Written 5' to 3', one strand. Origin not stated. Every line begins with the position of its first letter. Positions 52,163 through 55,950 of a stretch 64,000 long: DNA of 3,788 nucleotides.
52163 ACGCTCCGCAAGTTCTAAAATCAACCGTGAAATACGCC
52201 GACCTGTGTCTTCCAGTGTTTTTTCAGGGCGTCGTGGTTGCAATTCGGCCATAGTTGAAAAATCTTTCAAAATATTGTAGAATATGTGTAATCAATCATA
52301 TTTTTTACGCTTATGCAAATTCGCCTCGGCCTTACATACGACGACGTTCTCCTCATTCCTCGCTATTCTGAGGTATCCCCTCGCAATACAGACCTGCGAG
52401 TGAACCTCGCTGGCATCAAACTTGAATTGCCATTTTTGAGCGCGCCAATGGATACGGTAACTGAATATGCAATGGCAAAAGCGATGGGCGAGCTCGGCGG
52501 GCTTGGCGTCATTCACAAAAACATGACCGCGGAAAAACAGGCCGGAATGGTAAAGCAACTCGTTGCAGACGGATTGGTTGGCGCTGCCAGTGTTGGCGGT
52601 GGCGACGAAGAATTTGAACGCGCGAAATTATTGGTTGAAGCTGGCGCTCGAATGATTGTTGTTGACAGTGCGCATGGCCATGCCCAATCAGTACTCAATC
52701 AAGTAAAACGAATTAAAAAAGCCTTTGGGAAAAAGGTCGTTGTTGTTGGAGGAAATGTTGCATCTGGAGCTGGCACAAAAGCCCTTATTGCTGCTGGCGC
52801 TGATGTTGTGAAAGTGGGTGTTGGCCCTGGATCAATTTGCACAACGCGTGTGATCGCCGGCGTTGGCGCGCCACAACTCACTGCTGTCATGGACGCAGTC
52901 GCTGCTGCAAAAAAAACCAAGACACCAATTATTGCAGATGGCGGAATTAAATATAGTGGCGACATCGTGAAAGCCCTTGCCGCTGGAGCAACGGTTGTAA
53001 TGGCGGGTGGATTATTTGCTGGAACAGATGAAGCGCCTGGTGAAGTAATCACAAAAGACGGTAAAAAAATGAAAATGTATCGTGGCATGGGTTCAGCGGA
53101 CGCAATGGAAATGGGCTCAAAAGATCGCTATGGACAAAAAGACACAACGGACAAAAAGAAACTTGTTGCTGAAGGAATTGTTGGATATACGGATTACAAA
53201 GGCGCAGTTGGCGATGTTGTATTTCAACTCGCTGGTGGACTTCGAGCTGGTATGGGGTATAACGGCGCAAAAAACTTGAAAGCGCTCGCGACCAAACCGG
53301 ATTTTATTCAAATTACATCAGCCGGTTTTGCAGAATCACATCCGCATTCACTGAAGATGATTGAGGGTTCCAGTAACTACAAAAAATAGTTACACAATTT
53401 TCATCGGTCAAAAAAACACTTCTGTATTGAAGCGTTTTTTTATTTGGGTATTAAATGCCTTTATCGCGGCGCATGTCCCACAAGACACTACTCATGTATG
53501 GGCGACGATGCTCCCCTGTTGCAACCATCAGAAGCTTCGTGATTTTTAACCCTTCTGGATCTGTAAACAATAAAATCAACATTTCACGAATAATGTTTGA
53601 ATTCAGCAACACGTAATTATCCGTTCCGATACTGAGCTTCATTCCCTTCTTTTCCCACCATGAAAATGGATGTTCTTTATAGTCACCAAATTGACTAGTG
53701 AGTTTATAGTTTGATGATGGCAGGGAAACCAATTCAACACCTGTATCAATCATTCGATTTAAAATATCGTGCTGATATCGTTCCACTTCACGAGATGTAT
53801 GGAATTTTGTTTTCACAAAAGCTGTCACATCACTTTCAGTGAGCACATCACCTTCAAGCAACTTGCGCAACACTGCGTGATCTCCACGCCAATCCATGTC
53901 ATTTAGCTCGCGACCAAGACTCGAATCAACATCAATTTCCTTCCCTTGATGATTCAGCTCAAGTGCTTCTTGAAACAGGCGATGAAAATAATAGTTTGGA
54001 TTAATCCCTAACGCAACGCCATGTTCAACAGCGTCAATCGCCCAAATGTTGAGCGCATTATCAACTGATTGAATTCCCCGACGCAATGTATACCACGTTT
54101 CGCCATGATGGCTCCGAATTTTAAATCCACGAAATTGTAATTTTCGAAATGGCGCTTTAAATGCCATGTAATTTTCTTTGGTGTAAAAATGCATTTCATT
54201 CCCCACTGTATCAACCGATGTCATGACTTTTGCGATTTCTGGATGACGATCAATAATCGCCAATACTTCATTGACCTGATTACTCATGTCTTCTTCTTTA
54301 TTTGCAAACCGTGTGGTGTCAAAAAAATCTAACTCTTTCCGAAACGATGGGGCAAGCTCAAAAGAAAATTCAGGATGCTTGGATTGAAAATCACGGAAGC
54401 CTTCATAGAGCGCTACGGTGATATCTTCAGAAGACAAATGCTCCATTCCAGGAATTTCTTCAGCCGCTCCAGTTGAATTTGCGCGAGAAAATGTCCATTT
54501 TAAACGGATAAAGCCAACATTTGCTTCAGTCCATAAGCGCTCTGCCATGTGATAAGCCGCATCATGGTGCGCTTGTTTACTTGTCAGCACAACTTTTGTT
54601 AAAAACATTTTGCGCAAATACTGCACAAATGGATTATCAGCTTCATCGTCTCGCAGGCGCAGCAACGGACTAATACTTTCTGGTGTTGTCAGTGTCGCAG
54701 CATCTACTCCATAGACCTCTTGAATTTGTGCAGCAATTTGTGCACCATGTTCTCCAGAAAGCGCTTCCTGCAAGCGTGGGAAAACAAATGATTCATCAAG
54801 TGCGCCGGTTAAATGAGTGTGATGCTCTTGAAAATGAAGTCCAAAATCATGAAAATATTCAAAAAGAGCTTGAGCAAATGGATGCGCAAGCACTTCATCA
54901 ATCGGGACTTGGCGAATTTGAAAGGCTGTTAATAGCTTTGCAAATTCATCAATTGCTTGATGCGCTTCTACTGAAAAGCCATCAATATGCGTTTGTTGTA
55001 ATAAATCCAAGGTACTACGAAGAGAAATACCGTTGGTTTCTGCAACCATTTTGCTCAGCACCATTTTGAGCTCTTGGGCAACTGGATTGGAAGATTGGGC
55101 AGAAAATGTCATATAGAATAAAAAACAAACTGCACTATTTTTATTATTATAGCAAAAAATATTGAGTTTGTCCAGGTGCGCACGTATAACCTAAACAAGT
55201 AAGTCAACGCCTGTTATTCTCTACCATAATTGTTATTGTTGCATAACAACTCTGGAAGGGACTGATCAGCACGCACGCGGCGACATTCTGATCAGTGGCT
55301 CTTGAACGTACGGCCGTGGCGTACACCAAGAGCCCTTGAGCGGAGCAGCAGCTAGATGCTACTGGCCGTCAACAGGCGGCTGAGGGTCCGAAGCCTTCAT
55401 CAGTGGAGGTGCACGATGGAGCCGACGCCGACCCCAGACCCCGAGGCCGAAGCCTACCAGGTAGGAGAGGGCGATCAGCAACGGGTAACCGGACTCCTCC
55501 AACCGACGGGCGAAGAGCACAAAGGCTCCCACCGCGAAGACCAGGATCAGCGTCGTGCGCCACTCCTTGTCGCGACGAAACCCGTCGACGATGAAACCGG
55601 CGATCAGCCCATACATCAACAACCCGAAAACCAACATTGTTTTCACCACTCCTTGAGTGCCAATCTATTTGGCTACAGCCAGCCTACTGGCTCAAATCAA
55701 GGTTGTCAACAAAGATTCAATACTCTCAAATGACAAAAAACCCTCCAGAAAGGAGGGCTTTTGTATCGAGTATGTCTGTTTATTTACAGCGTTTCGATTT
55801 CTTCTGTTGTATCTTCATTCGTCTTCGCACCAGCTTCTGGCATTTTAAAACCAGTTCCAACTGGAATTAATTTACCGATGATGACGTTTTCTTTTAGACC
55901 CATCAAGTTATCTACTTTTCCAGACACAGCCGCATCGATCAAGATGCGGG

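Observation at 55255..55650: GC-rich islet downstream of the rpoC terminator: small three-helix membrane protein with its own consensus -35 and a nested terminal hairpin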

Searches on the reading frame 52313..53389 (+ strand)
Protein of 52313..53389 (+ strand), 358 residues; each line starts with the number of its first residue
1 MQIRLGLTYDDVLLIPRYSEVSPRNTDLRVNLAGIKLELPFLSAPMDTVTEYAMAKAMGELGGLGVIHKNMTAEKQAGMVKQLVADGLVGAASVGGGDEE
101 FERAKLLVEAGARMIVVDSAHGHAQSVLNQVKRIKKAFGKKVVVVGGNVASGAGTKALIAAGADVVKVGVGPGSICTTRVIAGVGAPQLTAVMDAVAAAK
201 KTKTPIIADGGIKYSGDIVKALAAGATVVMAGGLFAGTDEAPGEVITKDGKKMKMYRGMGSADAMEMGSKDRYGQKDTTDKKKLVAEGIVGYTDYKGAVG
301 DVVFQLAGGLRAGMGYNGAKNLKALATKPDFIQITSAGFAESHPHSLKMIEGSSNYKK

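Call 8: search_protein_families(library=pfam, proteins=[window:52313-53389:+], max_evalue=0.01)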
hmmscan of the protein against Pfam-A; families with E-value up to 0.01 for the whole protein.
window:52313-53389:+ (358 aa): 5 families
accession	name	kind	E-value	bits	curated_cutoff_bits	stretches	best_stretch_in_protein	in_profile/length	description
PF00478.31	IMPDH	-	2e-131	438.5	25.6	1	6-345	1-345/345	IMP dehydrogenase / GMP reductase domain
PF01070.24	FMN_dh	-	5.2e-13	49.2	24.9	1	190-235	260-305/350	FMN-dependent dehydrogenase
PF03060.21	NMO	-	2.1e-06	27.8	28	1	36-251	9-241/331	Nitronate monooxygenase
PF00977.27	His_biosynth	-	0.00017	21.5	23.6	1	88-235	72-222/228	Histidine biosynthesis protein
PF13714.12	PEP_mutase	-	0.006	16.6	31.5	1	98-175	157-227/240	Phosphoenolpyruvate phosphomutase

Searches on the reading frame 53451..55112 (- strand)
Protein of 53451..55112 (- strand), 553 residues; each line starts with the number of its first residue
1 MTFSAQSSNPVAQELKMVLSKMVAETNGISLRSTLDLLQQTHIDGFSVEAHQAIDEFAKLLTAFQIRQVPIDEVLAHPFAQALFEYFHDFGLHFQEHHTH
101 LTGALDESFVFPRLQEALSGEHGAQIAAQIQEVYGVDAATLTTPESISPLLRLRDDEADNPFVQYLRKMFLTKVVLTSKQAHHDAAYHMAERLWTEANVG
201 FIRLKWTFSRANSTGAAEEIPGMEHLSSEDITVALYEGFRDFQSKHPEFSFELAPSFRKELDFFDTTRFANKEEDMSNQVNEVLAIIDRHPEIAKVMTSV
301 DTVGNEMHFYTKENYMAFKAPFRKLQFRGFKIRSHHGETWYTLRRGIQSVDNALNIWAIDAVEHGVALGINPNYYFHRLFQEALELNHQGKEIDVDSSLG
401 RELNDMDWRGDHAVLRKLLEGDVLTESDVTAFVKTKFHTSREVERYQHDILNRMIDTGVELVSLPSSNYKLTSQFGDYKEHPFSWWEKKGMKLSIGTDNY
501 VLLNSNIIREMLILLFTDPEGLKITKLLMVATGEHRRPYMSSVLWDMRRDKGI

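Call 8: search_protein_families(library=pfam, proteins=[window:53451-55112:-], max_evalue=0.01)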
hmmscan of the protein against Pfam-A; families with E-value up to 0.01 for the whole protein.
window:53451-55112:- (553 aa): 1 family
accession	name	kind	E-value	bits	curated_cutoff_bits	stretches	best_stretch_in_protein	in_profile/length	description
PF00962.28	A_deaminase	-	8e-11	42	27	2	448-513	226-290/330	Adenosine deaminase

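Call 13: find_encoding_contigs(protein=window:53451-55112:-, flank=10000, max_places=10)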
Protein window:53451-55112:- (553 aa): no gene with exactly this product is on record in the collection.

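Call 16: find_related_loci(query=window:53451-55112:-, collection=genome_contigs, flank=10000)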
Query window:53451-55112:- (553 aa) in genome_contigs; peptide patterns used: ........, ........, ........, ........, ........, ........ (x = any residue, [..] = any of these).
21 stretches matched a pattern; 9 encode a relative of the query (tblastn E <= 1e-3); 9 distinct loci.
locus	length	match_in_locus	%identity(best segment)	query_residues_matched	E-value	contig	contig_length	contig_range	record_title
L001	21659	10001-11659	85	1-553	0e+0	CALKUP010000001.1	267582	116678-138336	MAG TPA_asm: uncultured bacterium isolate SRR6231170_bin.100_CONCOCT_v1.1_MAG genome assembly, contig: ERZ650281.3, whol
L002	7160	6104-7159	96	1-352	0e+0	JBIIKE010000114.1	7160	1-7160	MAG: Bdellovibrionales bacterium isolate ME2001-10-09pf_3300042861_group1_bin81 Rohwer_bin1517_scaffold_14208_c1, whole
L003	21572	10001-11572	52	19-549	0e+0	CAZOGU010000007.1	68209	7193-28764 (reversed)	MAG TPA_asm: uncultured Pseudobdellovibrionaceae bacterium isolate SRP302895_co1_309 genome assembly, contig: NODE_729_l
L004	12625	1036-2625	51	19-553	0e+0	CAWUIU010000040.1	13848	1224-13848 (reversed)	MAG: uncultured Oligoflexia bacterium isolate SRR17458611_binner12_9_1705322966 genome assembly, contig: ERZ21854013.318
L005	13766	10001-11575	51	19-549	1e-174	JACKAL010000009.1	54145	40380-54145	MAG: Bdellovibrionaceae bacterium isolate HK-STAS-BDEL-4 HK-STAS-BDEL-4_9, whole genome shotgun sequence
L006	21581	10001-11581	51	19-548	1e-173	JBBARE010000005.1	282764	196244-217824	MAG: Bacteriovoracaceae bacterium isolate EUL_211 ctg5-EUL_211, whole genome shotgun sequence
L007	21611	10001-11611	49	8-550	3e-168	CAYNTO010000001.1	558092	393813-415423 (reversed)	MAG TPA_asm: uncultured Pseudobdellovibrionaceae bacterium isolate SRP329715_co2_24 genome assembly, contig: NODE_8_leng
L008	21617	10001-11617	52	5-549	0e+0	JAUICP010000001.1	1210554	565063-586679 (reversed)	MAG: Bdellovibrionia bacterium isolate 7_bin.39 NODE_2_length_1210554_cov_5.528134, whole genome shotgun sequence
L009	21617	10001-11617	52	5-549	0e+0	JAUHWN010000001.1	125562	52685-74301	MAG: Bdellovibrionia bacterium isolate 2_bin.24 NODE_203_length_125562_cov_1.121513, whole genome shotgun sequence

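Call 77: search_protein_families(library=padloc, proteins=[L001:1569-1964:+, L001:14496-14915:+], max_evalue=1)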
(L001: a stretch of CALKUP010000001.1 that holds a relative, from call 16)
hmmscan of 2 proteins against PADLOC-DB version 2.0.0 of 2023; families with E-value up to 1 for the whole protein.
L001:1569-1964:+ (132 aa): 0 families

L001:14496-14915:+ (140 aa): 0 families

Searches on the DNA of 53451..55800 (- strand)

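Call 47: search_rna_families(source=window, start=55100, end=55800, threshold=evalue, max_evalue=10)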
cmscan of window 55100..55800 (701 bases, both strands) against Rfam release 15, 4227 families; matches with E-value up to 10: 8.
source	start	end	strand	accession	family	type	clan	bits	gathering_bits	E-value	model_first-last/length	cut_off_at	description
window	55694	55761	-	RF01770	rimP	Cis-reg; leader;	-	25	47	0.098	34-102/102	no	Gammaprotebacteria rimP leader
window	55708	55767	+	RF02064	STnc370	Gene; sRNA;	-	20.3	54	6.7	1-71/71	no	Enterobacterial sRNA STnc370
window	55690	55766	+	RF01859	Phe_leader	Cis-reg; leader;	-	19.6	55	1.3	1-125/125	no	Phenylalanine leader peptide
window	55732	55800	-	RF01859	Phe_leader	Cis-reg; leader;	-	19.2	55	1.6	54-125/125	5'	Phenylalanine leader peptide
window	55728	55768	-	RF02075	STnc230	Gene; sRNA;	-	18.8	50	5.2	40-83/83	no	Enterobacterial sRNA STnc230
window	55219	55260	+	RF00717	mir-315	Gene; miRNA;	-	17.4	63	5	1-83/83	no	mir-315 microRNA precursor family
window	55736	55762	-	RF01772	rnk_pseudo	Cis-reg; leader;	-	16.3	55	5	73-100/108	no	Pseudomonas rnk leader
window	55125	55171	+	RF04072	mir-7386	Gene; miRNA;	-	16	44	4.6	7-51/59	no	mir-7386 microRNA precursor family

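Call 49: search_dna_similar(query=window:55177-55735:-, collection=plasmids, mode=distant, max_evalue=0.01)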
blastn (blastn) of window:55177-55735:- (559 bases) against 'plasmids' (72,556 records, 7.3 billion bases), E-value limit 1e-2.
No match.

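Call 50: search_dna_similar(query=window:55177-55735:-, collection=phages, mode=distant, max_evalue=0.01)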
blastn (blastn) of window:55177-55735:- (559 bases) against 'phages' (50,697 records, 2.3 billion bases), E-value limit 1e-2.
No match.

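Call 72: build_rna_model(alignment_id=A2)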
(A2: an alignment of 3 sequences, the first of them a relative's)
Model R1 built from alignment A2 (3 sequences, 129 columns); structure: RNAalifold consensus.
model positions 121; base pairs 44; branch points 1; effective number of sequences 0.94; information 0.591 bits per position. Calibrated on 0.2 Mb of random sequence (short: E-values are rough).
structure used (alignment columns):
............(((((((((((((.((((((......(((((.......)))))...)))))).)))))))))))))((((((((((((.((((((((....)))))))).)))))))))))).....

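Call 73: search_with_rna_model(model_id=R1, sources=[window, L001, L002, L003, L004, L005, L006, L007, L008, L009, L010, L011], max_evalue=10)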
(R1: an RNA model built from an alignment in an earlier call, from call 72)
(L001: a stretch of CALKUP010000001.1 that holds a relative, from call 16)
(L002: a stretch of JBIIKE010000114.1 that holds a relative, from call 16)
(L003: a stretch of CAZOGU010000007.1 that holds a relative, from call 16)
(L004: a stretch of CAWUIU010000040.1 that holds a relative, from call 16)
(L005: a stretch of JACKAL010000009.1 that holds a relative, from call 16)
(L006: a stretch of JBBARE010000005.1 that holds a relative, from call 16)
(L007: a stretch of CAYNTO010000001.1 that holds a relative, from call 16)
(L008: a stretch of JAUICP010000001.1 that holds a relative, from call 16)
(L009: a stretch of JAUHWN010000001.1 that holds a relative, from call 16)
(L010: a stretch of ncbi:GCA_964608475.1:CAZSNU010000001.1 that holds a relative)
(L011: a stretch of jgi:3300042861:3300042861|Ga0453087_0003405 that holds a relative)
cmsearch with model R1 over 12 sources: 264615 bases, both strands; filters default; matches with E-value up to 10: 7.
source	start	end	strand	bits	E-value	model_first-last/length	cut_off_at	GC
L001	1982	2102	+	133.5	2e-27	1-121/121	no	0.45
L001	1368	1488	+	131.4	5.7e-27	1-121/121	no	0.42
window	63515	63635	-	104.5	5.6e-21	1-121/121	no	0.57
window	63479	63566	+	25.8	0.0019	1-121/121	no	0.52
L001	2052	2125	-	25.5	0.0023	1-121/121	no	0.42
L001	1344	1447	-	19.4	0.051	1-121/121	no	0.47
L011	9743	9832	+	13.9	0.9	1-121/121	no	0.56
